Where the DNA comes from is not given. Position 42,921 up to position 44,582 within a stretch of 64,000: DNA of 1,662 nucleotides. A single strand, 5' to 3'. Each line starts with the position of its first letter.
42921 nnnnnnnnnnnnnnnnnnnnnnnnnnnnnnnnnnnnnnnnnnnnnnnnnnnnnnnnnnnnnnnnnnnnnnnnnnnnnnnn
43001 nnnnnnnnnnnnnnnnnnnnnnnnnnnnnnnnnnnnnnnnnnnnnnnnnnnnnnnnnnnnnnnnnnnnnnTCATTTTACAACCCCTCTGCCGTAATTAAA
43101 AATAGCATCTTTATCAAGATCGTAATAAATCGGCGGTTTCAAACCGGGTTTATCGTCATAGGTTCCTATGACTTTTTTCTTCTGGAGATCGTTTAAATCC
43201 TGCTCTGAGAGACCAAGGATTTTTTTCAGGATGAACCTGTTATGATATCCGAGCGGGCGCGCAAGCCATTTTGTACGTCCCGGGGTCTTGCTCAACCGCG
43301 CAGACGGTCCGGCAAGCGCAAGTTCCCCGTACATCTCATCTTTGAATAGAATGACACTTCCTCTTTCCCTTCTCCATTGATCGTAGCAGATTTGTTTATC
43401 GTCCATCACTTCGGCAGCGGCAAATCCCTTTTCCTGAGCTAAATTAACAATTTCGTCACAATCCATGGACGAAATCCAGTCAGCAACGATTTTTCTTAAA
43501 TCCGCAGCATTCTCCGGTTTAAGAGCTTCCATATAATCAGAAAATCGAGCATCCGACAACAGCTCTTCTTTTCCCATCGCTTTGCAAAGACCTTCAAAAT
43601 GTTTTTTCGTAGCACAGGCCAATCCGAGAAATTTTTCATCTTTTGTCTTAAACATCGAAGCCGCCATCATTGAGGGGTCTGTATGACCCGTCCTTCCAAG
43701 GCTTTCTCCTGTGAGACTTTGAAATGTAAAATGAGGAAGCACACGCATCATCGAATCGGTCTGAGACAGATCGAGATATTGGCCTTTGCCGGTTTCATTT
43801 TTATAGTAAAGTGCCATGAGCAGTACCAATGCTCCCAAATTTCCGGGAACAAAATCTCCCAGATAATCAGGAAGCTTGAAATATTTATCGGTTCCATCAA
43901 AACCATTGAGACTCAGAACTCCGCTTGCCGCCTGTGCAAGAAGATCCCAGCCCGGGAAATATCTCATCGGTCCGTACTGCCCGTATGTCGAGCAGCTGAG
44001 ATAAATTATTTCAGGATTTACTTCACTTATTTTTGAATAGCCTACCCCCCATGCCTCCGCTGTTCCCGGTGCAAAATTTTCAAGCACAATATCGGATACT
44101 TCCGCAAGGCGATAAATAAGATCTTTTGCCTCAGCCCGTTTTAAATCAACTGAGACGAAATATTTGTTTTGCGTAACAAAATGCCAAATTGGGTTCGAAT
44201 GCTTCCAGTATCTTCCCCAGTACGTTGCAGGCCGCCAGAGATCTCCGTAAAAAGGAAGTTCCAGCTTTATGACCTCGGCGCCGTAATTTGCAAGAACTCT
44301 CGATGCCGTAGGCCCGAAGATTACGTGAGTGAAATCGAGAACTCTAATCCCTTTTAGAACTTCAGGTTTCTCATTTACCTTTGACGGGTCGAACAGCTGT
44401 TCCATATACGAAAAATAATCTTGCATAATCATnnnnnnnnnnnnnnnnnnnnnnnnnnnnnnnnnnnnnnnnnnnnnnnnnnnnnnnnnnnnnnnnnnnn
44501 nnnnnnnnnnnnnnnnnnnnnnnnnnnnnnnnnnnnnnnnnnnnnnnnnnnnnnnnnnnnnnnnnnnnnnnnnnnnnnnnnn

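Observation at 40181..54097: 11-gene co-directional locus: Liv-type ABC importer with two embedded family III CoA-transferases, a cytoplasmic PAS kinase/NarL pair, and a thiolase + HMGCS-DUF35 module; candidate undescribed organic-acid uptake/activation/C-C-chemistry pathway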

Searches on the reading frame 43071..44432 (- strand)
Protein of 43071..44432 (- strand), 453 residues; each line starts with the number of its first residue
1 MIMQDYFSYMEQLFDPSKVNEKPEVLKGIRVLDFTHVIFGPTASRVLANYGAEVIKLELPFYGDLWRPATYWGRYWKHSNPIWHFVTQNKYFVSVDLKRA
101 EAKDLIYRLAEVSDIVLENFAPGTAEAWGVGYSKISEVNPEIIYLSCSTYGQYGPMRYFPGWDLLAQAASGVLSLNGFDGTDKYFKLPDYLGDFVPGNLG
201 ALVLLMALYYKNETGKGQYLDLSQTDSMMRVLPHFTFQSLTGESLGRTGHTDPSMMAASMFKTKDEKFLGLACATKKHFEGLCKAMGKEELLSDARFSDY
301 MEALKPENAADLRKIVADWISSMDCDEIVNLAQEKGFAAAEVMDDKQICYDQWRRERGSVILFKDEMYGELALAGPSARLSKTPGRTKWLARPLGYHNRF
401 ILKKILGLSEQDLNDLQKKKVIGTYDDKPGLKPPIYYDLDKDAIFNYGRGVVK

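Call 3: search_protein_families(library=pfam, proteins=[window:43071-44432:-])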
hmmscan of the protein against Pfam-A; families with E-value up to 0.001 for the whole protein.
window:43071-44432:- (453 aa): 1 family
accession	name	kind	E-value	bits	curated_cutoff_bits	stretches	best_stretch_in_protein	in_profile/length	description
PF02515.22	CoA_transf_3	-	3.7e-90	303.1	23.3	1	26-398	1-366/366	CoA-transferase family III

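Call 4: search_protein_families(library=ncbifam, proteins=[window:43071-44432:-])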
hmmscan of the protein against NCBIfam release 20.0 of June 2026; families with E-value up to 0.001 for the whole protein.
window:43071-44432:- (453 aa): 7 families
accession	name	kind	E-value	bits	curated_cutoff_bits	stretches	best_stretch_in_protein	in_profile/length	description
NF003809.0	PRK05398.1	subfamily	1.3e-50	172.2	442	2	25-230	4-206/416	formyl-CoA transferase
NF041294.1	Scnl_mescCoAtase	equivalog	1.4e-49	169.2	700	1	26-399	4-377/381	succinyl-CoA:mesaconate CoA-transferase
TIGR03253.1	oxalate_frc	equivalog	7.6e-49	166.5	504.2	2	25-229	3-204/416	formyl-CoA transferase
NF008511.0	PRK11430.1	equivalog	3.2e-46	158.2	522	1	24-323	8-301/381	CoA:oxalate CoA-transferase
NF052585.1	SucGlutTfsCaiB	equivalog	1.7e-43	148.7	750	1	22-404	4-387/394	succinate--glutarate CoA-transferase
NF002914.1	PRK03525.1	equivalog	4e-30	105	413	1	25-421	9-396/400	L-carnitine CoA-transferase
TIGR04253.1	mesacon_CoA_iso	equivalog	3.4e-07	29.6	725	1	25-422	2-400/403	2-methylfumaryl-CoA isomerase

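Call 7: find_encoding_contigs(protein=window:43071-44432:-, flank=10000, max_places=6)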
Protein window:43071-44432:- (453 aa): 1 contig read that carries it; 1 place shown.
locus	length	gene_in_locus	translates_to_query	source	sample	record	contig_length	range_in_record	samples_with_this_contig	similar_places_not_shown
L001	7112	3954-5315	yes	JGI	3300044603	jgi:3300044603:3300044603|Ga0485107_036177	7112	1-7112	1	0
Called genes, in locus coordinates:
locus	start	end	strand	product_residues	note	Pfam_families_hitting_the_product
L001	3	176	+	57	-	?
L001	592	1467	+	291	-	PF02653:BPD_transp_2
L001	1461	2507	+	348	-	PF02653:BPD_transp_2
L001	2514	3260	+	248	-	PF00005:ABC_tran, PF12399:BCA_ABC_TP_C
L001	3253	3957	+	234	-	PF13555:AAA_29 (weak), PF00005:ABC_tran, PF13304:AAA_21 (faint)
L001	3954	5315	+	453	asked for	PF02515:CoA_transf_3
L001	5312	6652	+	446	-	PF02515:CoA_transf_3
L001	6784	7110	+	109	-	?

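Call 13: find_homologous_proteins(query=window:43071-44432:-)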
Query window:43071-44432:- (453 aa): 2546 proteins with E <= 0.001 among 8000 candidates; the best 120 are listed.
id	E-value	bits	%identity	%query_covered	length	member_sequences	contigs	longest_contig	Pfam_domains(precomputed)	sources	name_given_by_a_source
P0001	0.0e+0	1052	100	100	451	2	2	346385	PF02515.23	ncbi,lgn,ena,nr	ncbi:MAG: CoA transferase [Syntrophales bacterium]|nr:CoA transferase [Syntrophales bacterium] MDY00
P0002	2.3e-269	912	85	100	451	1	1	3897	PF02515.23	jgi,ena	-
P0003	6.4e-269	910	84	100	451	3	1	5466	PF02515.23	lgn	-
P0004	7.4e-259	877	81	100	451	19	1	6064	PF02515.23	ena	-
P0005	6.0e-258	874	80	99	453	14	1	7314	PF02515.23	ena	-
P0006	5.9e-257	871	78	99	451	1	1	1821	PF02515.23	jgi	-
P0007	2.3e-255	866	77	100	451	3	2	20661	PF02515.23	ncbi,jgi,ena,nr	ncbi:MAG TPA: CoA transferase [Deltaproteobacteria bacterium]|nr:CoA transferase [Deltaproteobacteri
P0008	5.0e-254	861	77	100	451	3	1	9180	PF02515.23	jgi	-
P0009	4.6e-253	858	77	99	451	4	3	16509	PF02515.23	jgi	jgi:crotonobetainyl-CoA:carnitine CoA-transferase CaiB-like acyl-CoA transferase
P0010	3.5e-252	855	78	99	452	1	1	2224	PF02515.23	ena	-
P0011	1.7e-251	853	78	100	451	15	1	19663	PF02515.23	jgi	jgi:crotonobetainyl-CoA:carnitine CoA-transferase CaiB-like acyl-CoA transferase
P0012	5.6e-251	851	78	100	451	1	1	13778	PF02515.23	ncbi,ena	-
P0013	8.1e-250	847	77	100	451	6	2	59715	PF02515.23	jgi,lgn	-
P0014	1.2e-249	847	78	100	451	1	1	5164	PF02515.23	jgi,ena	-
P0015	1.2e-248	843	77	100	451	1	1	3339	PF02515.23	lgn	-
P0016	2.7e-248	842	77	99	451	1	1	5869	PF02515.23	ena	-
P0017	3.0e-248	842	76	99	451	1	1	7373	PF02515.23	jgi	-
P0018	3.3e-248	842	76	100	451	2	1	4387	PF02515.23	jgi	-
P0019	4.4e-246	835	77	99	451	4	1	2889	PF02515.23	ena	-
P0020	3.2e-245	832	76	100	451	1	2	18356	PF02515.23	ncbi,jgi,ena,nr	ncbi:MAG: CoA transferase [Syntrophales bacterium]|jgi:crotonobetainyl-CoA:carnitine CoA-transferase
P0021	1.0e-244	831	75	100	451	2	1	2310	PF02515.23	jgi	jgi:crotonobetainyl-CoA:carnitine CoA-transferase CaiB-like acyl-CoA transferase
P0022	1.9e-236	803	71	100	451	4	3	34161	PF02515.23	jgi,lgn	-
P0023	7.7e-236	801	73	100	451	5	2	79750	PF02515.23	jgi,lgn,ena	-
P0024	3.8e-233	792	72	99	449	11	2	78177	PF02515.23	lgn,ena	-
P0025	1.9e-232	790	71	99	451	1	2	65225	PF02515.23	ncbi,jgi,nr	ncbi:MAG: CoA transferase [Desulfobacteraceae bacterium]|nr:MAG: CoA transferase [Desulfobacteraceae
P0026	2.3e-232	790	70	99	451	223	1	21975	PF02515.23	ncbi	-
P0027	1.1e-230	784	69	100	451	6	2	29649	PF02515.23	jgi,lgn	jgi:crotonobetainyl-CoA:carnitine CoA-transferase CaiB-like acyl-CoA transferase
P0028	1.6e-230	784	70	100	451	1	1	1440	PF02515.23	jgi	jgi:crotonobetainyl-CoA:carnitine CoA-transferase CaiB-like acyl-CoA transferase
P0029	4.0e-230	782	70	100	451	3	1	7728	PF02515.23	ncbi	-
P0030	7.0e-230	782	69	100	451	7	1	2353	PF02515.23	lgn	-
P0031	8.6e-230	781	70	99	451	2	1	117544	PF02515.23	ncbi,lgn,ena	-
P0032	1.3e-229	781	69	100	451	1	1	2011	PF02515.23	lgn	-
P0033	5.8e-229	779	69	100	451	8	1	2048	PF02515.23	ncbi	-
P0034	1.4e-228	777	69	99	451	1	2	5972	PF02515.23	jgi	jgi:crotonobetainyl-CoA:carnitine CoA-transferase CaiB-like acyl-CoA transferase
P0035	7.4e-228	775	70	100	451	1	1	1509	PF02515.23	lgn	-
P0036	1.5e-227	774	69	100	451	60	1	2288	PF02515.23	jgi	-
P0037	3.5e-227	773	70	99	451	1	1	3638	PF02515.23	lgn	-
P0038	5.0e-227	772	69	100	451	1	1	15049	PF02515.23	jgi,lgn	-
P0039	8.6e-227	771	69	100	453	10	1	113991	PF02515.23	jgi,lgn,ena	-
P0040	8.8e-227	771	69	100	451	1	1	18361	PF02515.23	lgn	-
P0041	9.1e-227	771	69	100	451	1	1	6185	PF02515.23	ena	-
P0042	1.1e-226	771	69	100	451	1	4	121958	PF02515.23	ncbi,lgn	-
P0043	1.2e-226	771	69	99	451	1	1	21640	PF02515.23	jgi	jgi:crotonobetainyl-CoA:carnitine CoA-transferase CaiB-like acyl-CoA transferase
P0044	2.8e-226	770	69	100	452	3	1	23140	PF02515.23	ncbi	ncbi:MAG: CaiB/BaiF CoA transferase family protein [Thermodesulfobacteriota bacterium]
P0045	4.0e-226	769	70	99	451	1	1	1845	PF02515.23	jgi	jgi:crotonobetainyl-CoA:carnitine CoA-transferase CaiB-like acyl-CoA transferase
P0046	4.9e-226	769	69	99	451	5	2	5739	PF02515.23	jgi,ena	-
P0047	8.9e-226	768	69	99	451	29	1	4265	PF02515.23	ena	-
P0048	6.1e-225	765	69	100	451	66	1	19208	PF02515.23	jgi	jgi:crotonobetainyl-CoA:carnitine CoA-transferase CaiB-like acyl-CoA transferase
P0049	7.0e-225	765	69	99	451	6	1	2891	PF02515.23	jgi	-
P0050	7.1e-225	765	69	99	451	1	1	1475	PF02515.23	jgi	jgi:crotonobetainyl-CoA:carnitine CoA-transferase CaiB-like acyl-CoA transferase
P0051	7.4e-225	765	68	99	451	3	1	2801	PF02515.23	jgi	-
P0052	1.2e-224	764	68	99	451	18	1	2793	PF02515.23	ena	-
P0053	1.4e-224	764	68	100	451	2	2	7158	PF02515.23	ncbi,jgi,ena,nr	ncbi:MAG TPA: CoA transferase [Thermodesulfobacteriota bacterium]|nr:CoA transferase [Thermodesulfob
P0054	3.0e-224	763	69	99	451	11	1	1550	PF02515.23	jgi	jgi:crotonobetainyl-CoA:carnitine CoA-transferase CaiB-like acyl-CoA transferase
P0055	7.4e-224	762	67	99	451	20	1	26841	PF02515.23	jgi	-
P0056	9.2e-224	761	68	100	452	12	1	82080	PF02515.23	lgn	-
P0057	9.3e-224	761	68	99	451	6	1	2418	PF02515.23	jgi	jgi:crotonobetainyl-CoA:carnitine CoA-transferase CaiB-like acyl-CoA transferase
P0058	1.5e-223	761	68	99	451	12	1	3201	PF02515.23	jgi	jgi:crotonobetainyl-CoA:carnitine CoA-transferase CaiB-like acyl-CoA transferase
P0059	2.7e-223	760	68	99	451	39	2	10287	PF02515.23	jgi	jgi:crotonobetainyl-CoA:carnitine CoA-transferase CaiB-like acyl-CoA transferase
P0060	5.4e-223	759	67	99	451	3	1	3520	PF02515.23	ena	-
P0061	5.6e-223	759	67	100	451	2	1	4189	PF02515.23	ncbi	-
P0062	1.1e-222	758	67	99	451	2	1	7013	PF02515.23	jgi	jgi:crotonobetainyl-CoA:carnitine CoA-transferase CaiB-like acyl-CoA transferase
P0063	1.5e-222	757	68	100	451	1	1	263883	PF02515.23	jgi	-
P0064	3.4e-222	756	68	99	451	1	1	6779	PF02515.23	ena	-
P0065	3.5e-222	756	68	100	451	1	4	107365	PF02515.23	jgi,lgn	jgi:crotonobetainyl-CoA:carnitine CoA-transferase CaiB-like acyl-CoA transferase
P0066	3.5e-222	756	67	100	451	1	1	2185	PF02515.23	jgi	jgi:crotonobetainyl-CoA:carnitine CoA-transferase CaiB-like acyl-CoA transferase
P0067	4.0e-222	756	68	100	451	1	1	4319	PF02515.23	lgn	-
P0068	5.3e-222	756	68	100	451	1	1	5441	PF02515.23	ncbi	-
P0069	7.5e-222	755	68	99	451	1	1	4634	PF02515.23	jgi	jgi:crotonobetainyl-CoA:carnitine CoA-transferase CaiB-like acyl-CoA transferase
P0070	7.5e-222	755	68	99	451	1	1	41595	PF02515.23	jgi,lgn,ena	jgi:crotonobetainyl-CoA:carnitine CoA-transferase CaiB-like acyl-CoA transferase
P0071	9.5e-222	755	68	100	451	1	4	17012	PF02515.23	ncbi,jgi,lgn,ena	jgi:crotonobetainyl-CoA:carnitine CoA-transferase CaiB-like acyl-CoA transferase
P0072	1.5e-221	754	67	100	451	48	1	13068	PF02515.23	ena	-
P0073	2.5e-221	753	67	99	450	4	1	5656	PF02515.23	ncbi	-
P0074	3.1e-221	753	67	100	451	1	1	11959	PF02515.23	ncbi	ncbi:MAG: CoA transferase [Smithellaceae bacterium]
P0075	4.1e-221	753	67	99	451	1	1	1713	PF02515.23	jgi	-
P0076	4.2e-221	753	66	99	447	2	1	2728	PF02515.23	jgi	jgi:crotonobetainyl-CoA:carnitine CoA-transferase CaiB-like acyl-CoA transferase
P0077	5.7e-221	752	67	99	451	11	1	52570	PF02515.23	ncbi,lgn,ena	-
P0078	7.8e-221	752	67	100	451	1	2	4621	PF02515.23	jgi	jgi:crotonobetainyl-CoA:carnitine CoA-transferase CaiB-like acyl-CoA transferase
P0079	1.7e-220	751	67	99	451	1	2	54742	PF02515.23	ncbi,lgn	-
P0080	2.6e-220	750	67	99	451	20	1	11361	PF02515.23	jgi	jgi:crotonobetainyl-CoA:carnitine CoA-transferase CaiB-like acyl-CoA transferase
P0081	4.4e-220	749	67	99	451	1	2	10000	PF02515.23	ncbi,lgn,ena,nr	ncbi:MAG: CoA transferase [Smithellaceae bacterium]|nr:CoA transferase [Smithellaceae bacterium]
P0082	7.5e-220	749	67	99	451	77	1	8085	PF02515.23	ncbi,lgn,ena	ncbi:MAG: CoA transferase [Smithella sp.]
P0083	7.9e-220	749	67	100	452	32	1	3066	PF02515.23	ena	-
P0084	1.1e-219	748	67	100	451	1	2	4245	PF02515.23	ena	-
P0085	1.5e-219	748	66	100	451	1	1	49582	PF02515.23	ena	-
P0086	2.7e-219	747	67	100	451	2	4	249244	PF02515.23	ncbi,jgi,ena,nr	ncbi:MAG TPA: CoA transferase [Smithellaceae bacterium]|nr:CoA transferase [Smithellaceae bacterium]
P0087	2.8e-219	747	68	99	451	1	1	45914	PF02515.23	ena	-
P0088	3.1e-219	747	67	99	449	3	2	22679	PF02515.23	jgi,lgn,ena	jgi:crotonobetainyl-CoA:carnitine CoA-transferase CaiB-like acyl-CoA transferase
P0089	3.3e-219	746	67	100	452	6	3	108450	PF02515.23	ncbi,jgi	jgi:crotonobetainyl-CoA:carnitine CoA-transferase CaiB-like acyl-CoA transferase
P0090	3.6e-219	746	68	99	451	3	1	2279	PF02515.23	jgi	jgi:crotonobetainyl-CoA:carnitine CoA-transferase CaiB-like acyl-CoA transferase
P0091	9.5e-219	745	68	99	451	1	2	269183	PF02515.23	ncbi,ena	-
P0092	1.5e-218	744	67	99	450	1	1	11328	PF02515.23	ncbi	-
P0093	1.7e-218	744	66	100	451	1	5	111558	PF02515.23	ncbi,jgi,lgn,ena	jgi:crotonobetainyl-CoA:carnitine CoA-transferase CaiB-like acyl-CoA transferase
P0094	2.0e-218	744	66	100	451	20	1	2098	PF02515.23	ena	-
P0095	2.1e-218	744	67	100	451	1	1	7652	PF02515.23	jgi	-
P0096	2.6e-218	743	67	100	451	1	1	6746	PF02515.23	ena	-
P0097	4.3e-218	743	67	99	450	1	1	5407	PF02515.23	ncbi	-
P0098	9.5e-218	742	67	99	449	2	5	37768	PF02515.23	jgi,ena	-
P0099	1.1e-217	741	67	100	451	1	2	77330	PF02515.23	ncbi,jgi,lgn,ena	jgi:crotonobetainyl-CoA:carnitine CoA-transferase CaiB-like acyl-CoA transferase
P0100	1.6e-217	741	66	100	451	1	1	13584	PF02515.23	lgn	-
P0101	1.6e-217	741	67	100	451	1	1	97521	PF02515.23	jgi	-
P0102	1.8e-217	741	67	100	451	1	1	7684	PF02515.23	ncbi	-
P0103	2.1e-217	741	68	99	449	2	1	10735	PF02515.23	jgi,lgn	-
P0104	3.8e-217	740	68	100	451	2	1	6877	PF02515.23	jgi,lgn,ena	-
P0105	4.0e-217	740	68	100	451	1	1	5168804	PF02515.23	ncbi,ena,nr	ncbi:MAG TPA: CoA transferase [Smithellaceae bacterium]|nr:CoA transferase [Smithellaceae bacterium]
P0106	5.6e-217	739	66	100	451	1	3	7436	PF02515.23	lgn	-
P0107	5.9e-217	739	67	100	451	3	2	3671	PF02515.23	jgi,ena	-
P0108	6.2e-217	739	69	98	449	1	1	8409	PF02515.23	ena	-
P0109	7.2e-217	739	67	100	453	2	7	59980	PF02515.23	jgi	jgi:crotonobetainyl-CoA:carnitine CoA-transferase CaiB-like acyl-CoA transferase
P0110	8.1e-217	739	66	99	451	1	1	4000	PF02515.23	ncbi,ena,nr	ncbi:MAG TPA: CoA transferase [Thermodesulfobacteriota bacterium]|nr:CoA transferase [Thermodesulfob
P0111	1.0e-216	738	66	99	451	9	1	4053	PF02515.23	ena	-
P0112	1.1e-216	738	65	99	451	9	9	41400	PF02515.23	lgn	-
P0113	1.8e-216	737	66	99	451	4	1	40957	PF02515.23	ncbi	-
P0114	2.4e-216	737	67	100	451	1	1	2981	PF02515.23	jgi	jgi:crotonobetainyl-CoA:carnitine CoA-transferase CaiB-like acyl-CoA transferase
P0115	2.5e-216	737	67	100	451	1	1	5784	PF02515.23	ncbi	-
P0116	3.6e-216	736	67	100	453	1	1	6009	PF02515.23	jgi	-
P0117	4.6e-216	736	66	100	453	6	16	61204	PF02515.23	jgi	jgi:crotonobetainyl-CoA:carnitine CoA-transferase CaiB-like acyl-CoA transferase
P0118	6.7e-216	736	66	99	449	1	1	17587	PF02515.23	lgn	-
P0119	8.3e-216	735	67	99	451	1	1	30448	PF02515.23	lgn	-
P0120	1.9e-215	734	67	99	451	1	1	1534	PF02515.23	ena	-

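Call 14: search_solved_structures(query=window:43071-44432:-)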
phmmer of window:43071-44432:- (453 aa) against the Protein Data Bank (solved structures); distinct sequences matched with E-value up to 0.001: 35.
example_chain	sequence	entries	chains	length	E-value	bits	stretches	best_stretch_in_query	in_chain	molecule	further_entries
9br6_A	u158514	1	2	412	1.8e-46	162.1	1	24-423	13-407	Succinate--hydroxymethylglutarate CoA-transferase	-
9br7_A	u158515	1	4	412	3.3e-46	161.2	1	24-423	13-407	Succinate--hydroxymethylglutarate CoA-transferase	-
4hl6_A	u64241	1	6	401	4.3e-44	154.3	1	20-324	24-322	Uncharacterized protein YfdE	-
10uh_A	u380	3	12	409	5.5e-40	140.7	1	26-425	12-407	Formyl-coenzyme a transferase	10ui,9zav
9fn0_B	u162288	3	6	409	1.2e-37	133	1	23-421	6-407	Subunit of Benzylsuccinate CoA-transferase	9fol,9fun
1pt5_A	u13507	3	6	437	8.7e-35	123.6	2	24-231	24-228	Hypothetical protein yfdW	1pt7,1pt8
1pqy_A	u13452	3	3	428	1.1e-34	123.3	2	26-231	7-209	Hypothetical protein yfdW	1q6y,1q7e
4ed9_A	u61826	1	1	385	1.9e-34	122.4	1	26-329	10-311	CAIB/BAIF family protein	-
5yit_A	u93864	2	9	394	6.5e-30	107.5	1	24-347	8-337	CoA transferase III | Uncharacterized protein Rv3272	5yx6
2vjo_A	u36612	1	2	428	4.6e-29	104.7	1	26-232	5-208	FORMYL-COENZYME A TRANSFERASE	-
5yiy_A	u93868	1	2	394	7.6e-29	104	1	24-347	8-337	CoA transferase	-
2vjn_A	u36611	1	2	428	8.1e-29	103.9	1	26-232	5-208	FORMYL-COENZYME A TRANSFERASE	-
1p5h_A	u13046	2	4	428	8.6e-29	103.8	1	26-232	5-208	Formyl-coenzyme A transferase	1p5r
2vjk_A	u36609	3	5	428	8.7e-29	103.8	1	26-232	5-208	FORMYL-COENZYME A TRANSFERASE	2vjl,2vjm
1t4c_A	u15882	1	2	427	9.5e-29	103.7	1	26-232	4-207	Formyl-CoA:oxalate CoA-transferase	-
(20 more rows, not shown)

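Call 17: find_related_loci(query=A1, collection=genome_contigs, flank=10000)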
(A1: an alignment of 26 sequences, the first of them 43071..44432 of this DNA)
Query A1 (453 aa) in genome_contigs; peptide patterns used: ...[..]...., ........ (x = any residue, [..] = any of these).
188 stretches matched a pattern; 165 encode a relative of the query (tblastn E <= 1e-3); the best 80 are kept; 80 distinct loci.
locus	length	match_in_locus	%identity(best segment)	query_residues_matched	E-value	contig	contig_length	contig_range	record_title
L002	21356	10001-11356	84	2-453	0e+0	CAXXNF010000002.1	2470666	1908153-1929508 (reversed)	MAG: Syntrophales bacterium isolate 28f6f31c-1abc-45c3-9ff4-d3034646c4f0 genome assembly, contig: contig_2, whole genome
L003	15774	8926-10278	80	1-451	0e+0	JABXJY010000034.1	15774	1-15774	MAG: Desulfobacterales bacterium isolate CR_Bin_129 NODE_39_length_15774_cov_15.967319, whole genome shotgun sequence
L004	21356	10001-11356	81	2-453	0e+0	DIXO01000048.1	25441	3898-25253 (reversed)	MAG TPA_asm: Syntrophaceae bacterium UBA6078 UBA6078_contig_3549, whole genome shotgun sequence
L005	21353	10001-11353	79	3-453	0e+0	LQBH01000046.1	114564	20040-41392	MAG: delta proteobacterium MLS_D scaffold_5, whole genome shotgun sequence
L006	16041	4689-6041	78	3-453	0e+0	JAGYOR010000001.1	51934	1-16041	MAG: Deltaproteobacteria bacterium isolate M55B173 1, whole genome shotgun sequence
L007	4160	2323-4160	77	3-453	0e+0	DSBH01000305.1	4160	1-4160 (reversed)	MAG TPA_asm: Deltaproteobacteria bacterium isolate SpSt-1168 Ga0129302_1014403, whole genome shotgun sequence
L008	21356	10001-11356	77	2-453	0e+0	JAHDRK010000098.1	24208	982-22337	MAG: Syntrophobacterales bacterium isolate SV1-B6.3 k141_29991, whole genome shotgun sequence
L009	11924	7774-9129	78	2-453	0e+0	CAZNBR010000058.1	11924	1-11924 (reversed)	MAG TPA_asm: uncultured Syntrophaceae bacterium isolate SRP178699_co1_451 genome assembly, contig: NODE_7239_length_1192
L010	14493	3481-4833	78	3-453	0e+0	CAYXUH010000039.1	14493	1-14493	MAG TPA_asm: uncultured Syntrophaceae bacterium isolate binchicken_co181_557 genome assembly, contig: NODE_7394_length_1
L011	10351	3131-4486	78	2-453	0e+0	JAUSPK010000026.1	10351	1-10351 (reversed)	MAG: Syntrophales bacterium isolate E21_metabat.bin.54_sub E21_k141_146532, whole genome shotgun sequence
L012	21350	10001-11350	77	2-451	0e+0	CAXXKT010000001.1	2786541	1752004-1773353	MAG: Syntrophales bacterium isolate 9e353863-e3ae-4afc-92d2-6aad0841dacd genome assembly, contig: contig_1, whole genome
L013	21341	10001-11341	71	3-449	0e+0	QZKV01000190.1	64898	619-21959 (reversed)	MAG: Desulfobacteraceae bacterium isolate SURF_4 Ga0104751_1000528, whole genome shotgun sequence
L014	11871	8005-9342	71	1-446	0e+0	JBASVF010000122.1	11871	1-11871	MAG: Desulfomonilia bacterium isolate MFD13470_ilm_asm_bin26 k127_18945, whole genome shotgun sequence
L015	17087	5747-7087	71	3-449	0e+0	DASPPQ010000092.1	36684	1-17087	MAG TPA_asm: Thermodesulfobacteriota bacterium isolate SMAG_U12177 k141_174588, whole genome shotgun sequence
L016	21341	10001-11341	70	3-449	0e+0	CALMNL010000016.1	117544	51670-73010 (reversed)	MAG TPA_asm: uncultured Desulfatitalea sp. isolate SRR6284162_bin.22_CONCOCT_v1.1_MAG genome assembly, contig: ERZ795126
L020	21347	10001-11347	69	1-449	0e+0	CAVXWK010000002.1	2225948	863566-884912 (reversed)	MAG: uncultured delta proteobacterium isolate MFD04492.bin.2.7 genome assembly, contig: contig_9170, whole genome shotgu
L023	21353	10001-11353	68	2-452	0e+0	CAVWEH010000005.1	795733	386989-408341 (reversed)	MAG: uncultured delta proteobacterium isolate MFD01299.bin.1.95 genome assembly, contig: contig_71991, whole genome shot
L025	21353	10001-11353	69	2-452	0e+0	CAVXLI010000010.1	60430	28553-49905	MAG: uncultured delta proteobacterium isolate MFD00709.bin.2.75 genome assembly, contig: contig_152943, whole genome sho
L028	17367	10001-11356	67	2-453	0e+0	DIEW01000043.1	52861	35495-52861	MAG TPA_asm: Syntrophaceae bacterium UBA5764 UBA5764_contig_6664, whole genome shotgun sequence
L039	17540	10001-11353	67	1-451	0e+0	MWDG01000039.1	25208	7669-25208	MAG: Deltaproteobacteria bacterium ADurb.Bin151 BWX99_contig000039, whole genome shotgun sequence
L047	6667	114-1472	66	1-453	0e+0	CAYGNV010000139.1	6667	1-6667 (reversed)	MAG TPA_asm: uncultured Smithella sp. isolate ERP113451_co4_198 genome assembly, contig: NODE_8697_length_6667_cov_17.41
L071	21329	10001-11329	63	3-447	0e+0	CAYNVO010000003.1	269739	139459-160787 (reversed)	MAG TPA_asm: uncultured Dehalococcoidales bacterium isolate SRP178699_co1_561 genome assembly, contig: NODE_8_length_269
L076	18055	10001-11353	61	4-453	0e+0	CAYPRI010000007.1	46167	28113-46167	MAG TPA_asm: uncultured Dehalococcoidales bacterium isolate SRP098346_co1_420 genome assembly, contig: NODE_388_length_4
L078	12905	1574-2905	59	2-447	0e+0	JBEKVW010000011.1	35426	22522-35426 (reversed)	MAG: Dehalococcoidia bacterium isolate SPRUCE 613 SPRUCE_613_11, whole genome shotgun sequence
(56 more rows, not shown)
